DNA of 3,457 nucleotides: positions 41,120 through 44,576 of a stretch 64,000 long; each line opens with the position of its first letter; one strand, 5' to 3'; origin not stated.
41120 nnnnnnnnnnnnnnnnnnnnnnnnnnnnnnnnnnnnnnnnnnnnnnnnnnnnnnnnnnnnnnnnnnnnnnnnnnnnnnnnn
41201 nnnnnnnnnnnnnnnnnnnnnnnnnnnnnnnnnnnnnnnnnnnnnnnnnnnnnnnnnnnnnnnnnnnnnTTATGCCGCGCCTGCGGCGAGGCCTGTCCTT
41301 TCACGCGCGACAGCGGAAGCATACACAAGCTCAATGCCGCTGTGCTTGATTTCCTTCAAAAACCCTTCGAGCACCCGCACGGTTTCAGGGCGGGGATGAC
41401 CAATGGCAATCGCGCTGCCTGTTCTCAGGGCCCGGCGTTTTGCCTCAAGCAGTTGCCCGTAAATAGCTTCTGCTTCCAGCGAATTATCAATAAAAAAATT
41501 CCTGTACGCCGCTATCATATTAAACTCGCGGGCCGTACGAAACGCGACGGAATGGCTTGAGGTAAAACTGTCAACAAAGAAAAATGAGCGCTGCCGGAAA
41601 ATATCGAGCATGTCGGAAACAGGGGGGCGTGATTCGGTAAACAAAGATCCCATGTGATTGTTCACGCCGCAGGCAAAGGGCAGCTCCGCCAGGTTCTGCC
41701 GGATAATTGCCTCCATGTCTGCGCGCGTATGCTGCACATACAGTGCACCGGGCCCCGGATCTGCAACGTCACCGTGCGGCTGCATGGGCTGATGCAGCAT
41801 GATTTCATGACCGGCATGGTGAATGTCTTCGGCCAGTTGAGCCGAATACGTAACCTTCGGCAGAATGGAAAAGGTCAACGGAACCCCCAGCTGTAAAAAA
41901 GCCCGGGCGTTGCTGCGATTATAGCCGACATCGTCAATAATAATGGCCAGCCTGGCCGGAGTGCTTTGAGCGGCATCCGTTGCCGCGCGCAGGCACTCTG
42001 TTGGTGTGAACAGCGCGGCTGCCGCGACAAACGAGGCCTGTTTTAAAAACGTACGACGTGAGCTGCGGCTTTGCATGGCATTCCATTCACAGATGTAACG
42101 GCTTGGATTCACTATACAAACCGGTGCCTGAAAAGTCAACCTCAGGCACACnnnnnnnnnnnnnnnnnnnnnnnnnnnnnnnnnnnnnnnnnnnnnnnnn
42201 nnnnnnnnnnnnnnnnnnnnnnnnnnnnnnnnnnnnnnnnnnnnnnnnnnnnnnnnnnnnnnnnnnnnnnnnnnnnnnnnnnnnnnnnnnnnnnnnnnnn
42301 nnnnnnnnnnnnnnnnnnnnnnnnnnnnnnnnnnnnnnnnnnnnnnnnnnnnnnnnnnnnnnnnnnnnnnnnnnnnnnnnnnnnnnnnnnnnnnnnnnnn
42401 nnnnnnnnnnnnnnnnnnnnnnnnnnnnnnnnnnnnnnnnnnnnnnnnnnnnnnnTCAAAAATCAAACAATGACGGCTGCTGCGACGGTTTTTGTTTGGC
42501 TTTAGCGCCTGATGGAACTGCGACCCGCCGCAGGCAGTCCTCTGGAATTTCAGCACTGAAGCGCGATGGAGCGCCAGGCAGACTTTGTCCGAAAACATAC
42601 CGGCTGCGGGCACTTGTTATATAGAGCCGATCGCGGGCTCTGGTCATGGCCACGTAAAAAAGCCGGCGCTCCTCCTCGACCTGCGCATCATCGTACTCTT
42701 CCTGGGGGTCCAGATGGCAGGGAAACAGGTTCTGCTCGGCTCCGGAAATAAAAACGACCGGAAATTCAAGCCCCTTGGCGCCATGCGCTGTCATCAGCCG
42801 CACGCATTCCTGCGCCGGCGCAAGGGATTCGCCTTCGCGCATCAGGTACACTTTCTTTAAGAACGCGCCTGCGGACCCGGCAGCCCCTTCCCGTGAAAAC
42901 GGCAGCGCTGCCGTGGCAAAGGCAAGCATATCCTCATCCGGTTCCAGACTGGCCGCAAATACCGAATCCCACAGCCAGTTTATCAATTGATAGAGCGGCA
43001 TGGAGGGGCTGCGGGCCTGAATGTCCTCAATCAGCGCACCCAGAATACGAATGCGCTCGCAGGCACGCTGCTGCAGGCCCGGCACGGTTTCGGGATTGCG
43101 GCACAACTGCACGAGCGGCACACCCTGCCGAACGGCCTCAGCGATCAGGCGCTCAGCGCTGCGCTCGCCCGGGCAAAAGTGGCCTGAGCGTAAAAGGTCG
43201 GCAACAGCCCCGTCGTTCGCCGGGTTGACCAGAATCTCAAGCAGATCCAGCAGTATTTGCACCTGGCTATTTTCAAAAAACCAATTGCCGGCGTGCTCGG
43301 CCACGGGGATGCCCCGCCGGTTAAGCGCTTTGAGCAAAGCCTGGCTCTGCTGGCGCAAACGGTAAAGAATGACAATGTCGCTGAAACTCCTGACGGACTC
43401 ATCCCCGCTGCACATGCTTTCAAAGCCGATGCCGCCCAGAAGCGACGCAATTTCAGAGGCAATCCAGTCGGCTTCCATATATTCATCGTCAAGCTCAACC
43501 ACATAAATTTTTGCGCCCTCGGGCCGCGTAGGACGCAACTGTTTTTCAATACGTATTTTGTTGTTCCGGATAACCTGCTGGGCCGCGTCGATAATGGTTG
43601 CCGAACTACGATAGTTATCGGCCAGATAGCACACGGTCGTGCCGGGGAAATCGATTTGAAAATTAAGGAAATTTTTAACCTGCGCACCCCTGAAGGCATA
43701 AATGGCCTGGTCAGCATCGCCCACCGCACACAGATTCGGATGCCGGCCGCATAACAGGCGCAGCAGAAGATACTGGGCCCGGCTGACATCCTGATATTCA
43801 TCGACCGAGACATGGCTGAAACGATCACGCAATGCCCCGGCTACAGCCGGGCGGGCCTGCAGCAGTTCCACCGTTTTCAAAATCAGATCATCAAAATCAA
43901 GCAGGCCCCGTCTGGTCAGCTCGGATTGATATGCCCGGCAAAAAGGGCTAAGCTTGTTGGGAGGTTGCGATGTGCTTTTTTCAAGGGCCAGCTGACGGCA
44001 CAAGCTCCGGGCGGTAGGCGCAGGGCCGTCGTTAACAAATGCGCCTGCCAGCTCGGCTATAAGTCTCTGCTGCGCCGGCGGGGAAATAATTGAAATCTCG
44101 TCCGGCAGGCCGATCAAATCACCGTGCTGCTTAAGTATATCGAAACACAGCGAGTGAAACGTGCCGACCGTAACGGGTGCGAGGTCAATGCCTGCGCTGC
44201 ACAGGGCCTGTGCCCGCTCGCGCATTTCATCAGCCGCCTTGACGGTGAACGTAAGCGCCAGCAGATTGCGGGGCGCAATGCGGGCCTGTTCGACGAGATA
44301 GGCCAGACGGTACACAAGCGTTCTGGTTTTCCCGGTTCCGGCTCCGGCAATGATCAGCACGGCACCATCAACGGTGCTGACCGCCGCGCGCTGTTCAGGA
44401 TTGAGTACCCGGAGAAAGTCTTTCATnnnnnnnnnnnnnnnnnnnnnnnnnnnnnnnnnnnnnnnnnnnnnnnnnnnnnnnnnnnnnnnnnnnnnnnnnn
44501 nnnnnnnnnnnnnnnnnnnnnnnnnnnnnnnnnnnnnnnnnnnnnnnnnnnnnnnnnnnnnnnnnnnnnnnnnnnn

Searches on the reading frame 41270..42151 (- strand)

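Call 71: search_protein_families(library=pfam, proteins=[window:41270-42151:-], max_evalue=0.00001)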
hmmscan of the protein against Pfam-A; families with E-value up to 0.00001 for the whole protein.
window:41270-42151:- (293 aa): 1 family
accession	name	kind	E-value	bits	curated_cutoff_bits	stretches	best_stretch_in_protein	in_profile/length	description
PF04748.18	Polysacc_deac_2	-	5.8e-72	241.7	27.5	1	70-281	1-211/212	Divergent polysaccharide deacetylase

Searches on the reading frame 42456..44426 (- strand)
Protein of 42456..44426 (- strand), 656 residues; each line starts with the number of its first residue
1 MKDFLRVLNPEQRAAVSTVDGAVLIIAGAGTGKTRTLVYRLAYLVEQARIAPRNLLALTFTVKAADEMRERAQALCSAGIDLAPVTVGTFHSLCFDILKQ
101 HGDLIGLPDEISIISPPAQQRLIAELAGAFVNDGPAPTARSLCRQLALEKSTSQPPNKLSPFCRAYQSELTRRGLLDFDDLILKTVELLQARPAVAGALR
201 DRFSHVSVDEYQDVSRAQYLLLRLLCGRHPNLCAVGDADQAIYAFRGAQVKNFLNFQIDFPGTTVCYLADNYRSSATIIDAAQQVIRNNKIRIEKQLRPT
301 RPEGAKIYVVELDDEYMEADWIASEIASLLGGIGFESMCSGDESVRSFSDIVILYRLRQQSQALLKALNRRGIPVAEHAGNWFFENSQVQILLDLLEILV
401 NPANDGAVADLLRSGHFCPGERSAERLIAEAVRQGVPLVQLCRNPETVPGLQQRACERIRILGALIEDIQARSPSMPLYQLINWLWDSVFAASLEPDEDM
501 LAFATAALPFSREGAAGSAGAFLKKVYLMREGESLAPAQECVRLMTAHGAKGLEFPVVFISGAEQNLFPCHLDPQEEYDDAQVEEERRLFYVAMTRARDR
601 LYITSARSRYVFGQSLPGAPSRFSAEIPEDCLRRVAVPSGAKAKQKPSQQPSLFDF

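Call 71: search_protein_families(library=pfam, proteins=[window:42456-44426:-], max_evalue=0.00001)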
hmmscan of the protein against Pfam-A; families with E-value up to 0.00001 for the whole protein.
window:42456-44426:- (656 aa): 5 families
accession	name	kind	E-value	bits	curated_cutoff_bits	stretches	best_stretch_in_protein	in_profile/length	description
PF00580.27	UvrD-helicase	-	6.4e-73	246.2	23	1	8-261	1-271/271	UvrD/REP helicase N-terminal domain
PF13361.12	UvrD_C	-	3.2e-50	172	25.6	2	521-607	266-349/350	UvrD-like helicase C-terminal domain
PF13245.12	AAA_19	-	2.5e-22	80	25.1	1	12-246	1-134/134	AAA domain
PF13538.12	UvrD_C_2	-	1.7e-10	41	27.4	0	581-603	28-51/52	UvrD-like helicase C-terminal domain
PF13604.12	AAA_30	-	1.5e-06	28.5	27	0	8-73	2-67/191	AAA domain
